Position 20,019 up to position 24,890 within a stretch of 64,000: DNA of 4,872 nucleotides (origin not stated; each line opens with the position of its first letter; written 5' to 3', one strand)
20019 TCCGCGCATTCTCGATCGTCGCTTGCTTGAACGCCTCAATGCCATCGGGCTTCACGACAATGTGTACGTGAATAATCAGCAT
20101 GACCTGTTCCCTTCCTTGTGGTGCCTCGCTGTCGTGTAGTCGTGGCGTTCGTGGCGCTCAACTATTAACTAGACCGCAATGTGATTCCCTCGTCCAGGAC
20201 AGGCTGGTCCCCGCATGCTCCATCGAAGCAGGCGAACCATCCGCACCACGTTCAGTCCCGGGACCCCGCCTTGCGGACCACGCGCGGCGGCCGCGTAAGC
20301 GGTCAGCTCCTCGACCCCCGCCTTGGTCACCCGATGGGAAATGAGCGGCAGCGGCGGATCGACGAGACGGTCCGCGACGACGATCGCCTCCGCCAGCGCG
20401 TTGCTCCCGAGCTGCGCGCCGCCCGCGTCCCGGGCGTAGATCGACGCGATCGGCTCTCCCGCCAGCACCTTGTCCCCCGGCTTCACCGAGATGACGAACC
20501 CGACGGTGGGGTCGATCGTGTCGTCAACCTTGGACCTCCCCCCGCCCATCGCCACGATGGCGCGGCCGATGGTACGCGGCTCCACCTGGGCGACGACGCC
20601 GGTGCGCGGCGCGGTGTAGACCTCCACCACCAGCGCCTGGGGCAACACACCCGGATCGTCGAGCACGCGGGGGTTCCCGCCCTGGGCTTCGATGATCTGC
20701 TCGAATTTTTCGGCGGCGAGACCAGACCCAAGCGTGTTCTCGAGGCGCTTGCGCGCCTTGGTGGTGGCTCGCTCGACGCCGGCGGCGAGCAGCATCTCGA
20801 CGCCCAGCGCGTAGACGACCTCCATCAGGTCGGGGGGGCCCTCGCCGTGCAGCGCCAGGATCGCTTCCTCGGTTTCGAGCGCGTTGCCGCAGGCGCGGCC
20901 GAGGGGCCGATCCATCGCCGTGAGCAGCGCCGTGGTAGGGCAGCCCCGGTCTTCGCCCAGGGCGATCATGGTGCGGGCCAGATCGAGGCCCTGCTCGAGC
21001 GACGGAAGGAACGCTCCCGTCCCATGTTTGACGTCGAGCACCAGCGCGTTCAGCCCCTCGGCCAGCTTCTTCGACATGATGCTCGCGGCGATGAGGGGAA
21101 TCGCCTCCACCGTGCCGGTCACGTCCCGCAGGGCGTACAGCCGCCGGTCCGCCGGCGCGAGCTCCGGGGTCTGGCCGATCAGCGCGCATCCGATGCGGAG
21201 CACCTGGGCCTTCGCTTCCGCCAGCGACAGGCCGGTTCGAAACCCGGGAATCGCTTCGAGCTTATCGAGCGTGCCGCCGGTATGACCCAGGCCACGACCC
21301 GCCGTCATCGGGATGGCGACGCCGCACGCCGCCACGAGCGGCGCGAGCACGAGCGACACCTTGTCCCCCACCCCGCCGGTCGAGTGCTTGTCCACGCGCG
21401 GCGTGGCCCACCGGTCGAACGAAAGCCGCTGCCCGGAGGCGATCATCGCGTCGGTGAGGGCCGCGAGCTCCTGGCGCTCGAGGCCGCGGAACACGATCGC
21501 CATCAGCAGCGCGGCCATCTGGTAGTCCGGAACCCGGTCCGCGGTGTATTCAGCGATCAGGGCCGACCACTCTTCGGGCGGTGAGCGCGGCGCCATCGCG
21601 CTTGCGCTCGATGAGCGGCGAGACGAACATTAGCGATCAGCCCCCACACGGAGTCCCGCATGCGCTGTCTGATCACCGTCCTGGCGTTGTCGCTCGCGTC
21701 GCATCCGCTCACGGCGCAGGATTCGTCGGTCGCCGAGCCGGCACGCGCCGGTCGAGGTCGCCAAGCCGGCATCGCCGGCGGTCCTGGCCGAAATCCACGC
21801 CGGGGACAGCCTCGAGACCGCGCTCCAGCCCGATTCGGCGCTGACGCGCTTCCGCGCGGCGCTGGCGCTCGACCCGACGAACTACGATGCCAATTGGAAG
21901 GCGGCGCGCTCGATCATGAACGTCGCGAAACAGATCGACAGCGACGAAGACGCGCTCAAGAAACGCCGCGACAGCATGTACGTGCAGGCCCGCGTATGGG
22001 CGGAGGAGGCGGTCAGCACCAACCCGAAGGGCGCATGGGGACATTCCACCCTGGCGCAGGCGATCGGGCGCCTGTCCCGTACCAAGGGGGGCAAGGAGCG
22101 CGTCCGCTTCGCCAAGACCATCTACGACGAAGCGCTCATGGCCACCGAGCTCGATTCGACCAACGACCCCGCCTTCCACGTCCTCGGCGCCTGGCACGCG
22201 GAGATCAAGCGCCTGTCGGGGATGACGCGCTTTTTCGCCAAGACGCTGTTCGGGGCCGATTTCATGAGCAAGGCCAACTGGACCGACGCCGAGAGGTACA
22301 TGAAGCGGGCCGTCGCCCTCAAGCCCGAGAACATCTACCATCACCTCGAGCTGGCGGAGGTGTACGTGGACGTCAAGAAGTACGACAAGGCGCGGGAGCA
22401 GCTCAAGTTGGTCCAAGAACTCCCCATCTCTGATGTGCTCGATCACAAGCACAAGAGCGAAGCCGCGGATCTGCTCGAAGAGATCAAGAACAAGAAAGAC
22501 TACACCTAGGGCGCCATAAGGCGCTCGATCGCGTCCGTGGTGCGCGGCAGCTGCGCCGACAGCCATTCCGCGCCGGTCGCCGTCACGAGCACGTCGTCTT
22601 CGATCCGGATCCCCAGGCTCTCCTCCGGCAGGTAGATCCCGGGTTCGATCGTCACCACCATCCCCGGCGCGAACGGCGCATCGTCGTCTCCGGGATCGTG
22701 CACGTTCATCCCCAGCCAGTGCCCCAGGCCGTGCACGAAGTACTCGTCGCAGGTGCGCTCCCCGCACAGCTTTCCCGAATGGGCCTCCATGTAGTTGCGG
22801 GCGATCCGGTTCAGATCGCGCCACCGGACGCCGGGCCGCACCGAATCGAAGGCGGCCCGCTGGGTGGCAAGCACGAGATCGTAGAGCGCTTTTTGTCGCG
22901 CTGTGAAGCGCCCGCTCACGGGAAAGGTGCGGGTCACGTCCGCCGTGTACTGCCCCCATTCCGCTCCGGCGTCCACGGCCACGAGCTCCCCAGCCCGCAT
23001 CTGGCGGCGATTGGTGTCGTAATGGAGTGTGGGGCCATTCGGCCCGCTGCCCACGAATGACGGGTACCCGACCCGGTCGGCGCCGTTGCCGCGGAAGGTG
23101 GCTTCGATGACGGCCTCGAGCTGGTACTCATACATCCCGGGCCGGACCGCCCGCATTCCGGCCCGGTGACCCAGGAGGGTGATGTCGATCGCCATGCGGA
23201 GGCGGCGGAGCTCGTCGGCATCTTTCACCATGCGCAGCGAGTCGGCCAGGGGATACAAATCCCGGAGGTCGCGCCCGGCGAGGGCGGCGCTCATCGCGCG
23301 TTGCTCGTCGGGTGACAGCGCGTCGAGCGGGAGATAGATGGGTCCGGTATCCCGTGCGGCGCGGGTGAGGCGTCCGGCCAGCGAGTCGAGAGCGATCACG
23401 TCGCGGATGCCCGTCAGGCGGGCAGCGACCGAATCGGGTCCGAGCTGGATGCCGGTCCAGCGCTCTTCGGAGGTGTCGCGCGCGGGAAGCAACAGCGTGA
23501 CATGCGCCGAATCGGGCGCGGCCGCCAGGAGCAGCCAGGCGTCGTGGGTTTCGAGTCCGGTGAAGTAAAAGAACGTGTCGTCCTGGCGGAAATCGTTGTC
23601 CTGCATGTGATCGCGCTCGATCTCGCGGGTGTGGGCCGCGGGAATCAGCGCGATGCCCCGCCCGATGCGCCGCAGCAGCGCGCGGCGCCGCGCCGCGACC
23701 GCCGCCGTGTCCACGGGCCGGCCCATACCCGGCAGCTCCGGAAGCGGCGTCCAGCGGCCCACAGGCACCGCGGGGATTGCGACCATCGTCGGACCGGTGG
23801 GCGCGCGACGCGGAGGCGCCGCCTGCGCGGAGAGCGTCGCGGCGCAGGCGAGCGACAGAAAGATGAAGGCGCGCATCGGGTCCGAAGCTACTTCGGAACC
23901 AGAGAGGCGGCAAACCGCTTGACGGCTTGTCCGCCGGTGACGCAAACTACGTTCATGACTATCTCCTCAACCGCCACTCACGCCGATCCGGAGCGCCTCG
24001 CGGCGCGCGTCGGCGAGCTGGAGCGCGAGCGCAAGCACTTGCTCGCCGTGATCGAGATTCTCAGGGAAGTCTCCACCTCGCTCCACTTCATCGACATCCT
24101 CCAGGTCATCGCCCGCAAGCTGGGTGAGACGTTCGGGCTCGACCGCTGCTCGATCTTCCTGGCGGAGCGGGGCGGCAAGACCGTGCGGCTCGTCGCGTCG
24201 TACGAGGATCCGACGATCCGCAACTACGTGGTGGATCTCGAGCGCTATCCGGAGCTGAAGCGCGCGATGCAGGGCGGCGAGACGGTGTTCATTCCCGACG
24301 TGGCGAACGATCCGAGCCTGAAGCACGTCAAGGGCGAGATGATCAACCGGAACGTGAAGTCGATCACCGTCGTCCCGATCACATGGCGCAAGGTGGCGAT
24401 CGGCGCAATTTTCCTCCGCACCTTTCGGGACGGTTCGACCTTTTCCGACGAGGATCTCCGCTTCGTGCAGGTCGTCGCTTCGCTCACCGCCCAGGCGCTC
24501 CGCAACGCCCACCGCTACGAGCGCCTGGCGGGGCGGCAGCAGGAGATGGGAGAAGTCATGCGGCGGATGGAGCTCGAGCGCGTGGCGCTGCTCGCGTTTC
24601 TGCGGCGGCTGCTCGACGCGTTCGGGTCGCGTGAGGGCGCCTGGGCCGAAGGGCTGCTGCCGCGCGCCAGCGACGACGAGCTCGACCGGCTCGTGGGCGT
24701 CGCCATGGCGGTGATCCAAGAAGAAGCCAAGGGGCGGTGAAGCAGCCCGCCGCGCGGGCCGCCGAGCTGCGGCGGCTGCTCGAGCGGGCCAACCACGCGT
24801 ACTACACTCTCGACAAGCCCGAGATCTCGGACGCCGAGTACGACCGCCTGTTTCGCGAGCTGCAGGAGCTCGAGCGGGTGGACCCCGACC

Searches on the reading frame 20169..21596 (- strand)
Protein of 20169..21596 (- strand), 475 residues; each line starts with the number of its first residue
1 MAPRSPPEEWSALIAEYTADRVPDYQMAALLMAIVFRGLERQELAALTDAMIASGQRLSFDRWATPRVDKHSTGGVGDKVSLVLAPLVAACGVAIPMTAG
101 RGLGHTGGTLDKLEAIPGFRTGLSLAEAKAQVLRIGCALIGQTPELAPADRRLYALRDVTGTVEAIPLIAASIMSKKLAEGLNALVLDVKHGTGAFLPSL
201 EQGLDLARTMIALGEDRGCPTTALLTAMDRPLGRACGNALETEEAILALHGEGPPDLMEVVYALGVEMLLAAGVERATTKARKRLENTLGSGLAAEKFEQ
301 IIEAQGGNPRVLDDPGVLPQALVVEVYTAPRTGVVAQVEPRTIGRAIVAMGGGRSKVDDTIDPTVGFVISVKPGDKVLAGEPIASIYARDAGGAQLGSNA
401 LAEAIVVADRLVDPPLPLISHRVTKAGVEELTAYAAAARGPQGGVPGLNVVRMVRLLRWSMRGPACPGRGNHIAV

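Call 75: search_protein_families(library=pfam, proteins=[window:20169-21596:-], max_evalue=0.00001)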
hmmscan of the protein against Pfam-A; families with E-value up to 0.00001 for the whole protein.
window:20169-21596:- (475 aa): 3 families
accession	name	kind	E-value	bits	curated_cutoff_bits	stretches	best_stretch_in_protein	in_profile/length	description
PF00591.27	Glycos_transf_3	-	3.3e-41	142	27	1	66-294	3-252/253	Glycosyl transferase family, a/b domain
PF07831.19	PYNP_C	-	9.2e-18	64.1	27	1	334-405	1-72/75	Pyrimidine nucleoside phosphorylase C-terminal domain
PF02885.22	Glycos_trans_3N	-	3.6e-14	52.7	26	1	7-55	15-63/63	Glycosyl transferase family, helical bundle domain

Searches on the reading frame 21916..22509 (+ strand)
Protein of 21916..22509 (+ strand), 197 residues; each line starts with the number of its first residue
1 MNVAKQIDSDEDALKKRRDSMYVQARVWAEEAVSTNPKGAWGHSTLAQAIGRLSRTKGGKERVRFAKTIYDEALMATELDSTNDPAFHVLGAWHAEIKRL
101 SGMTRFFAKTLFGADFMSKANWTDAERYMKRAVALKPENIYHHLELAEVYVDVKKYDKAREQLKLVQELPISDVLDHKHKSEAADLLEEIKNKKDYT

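Call 75: search_protein_families(library=pfam, proteins=[window:21916-22509:+], max_evalue=0.00001)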
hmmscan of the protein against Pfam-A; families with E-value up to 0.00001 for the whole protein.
window:21916-22509:+ (197 aa): 1 family
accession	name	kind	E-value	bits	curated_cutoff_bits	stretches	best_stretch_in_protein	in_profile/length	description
PF14559.12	TPR_19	-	2e-07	31.7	25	1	121-167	6-52/68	Tetratricopeptide repeat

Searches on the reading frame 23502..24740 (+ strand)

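Call 75: search_protein_families(library=pfam, proteins=[window:23502-24740:+], max_evalue=0.00001)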
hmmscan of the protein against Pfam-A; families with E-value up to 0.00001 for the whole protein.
window:23502-24740:+ (412 aa): 3 families
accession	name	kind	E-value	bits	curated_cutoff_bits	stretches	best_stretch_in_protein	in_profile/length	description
PF01590.32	GAF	-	8.9e-17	62.3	22.4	1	197-333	3-133/133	GAF domain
PF13492.12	GAF_3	-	4.1e-14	53.5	27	1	198-335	4-129/129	GAF domain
PF13185.12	GAF_2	-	2.2e-12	47.8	28.6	1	198-333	6-135/136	GAF domain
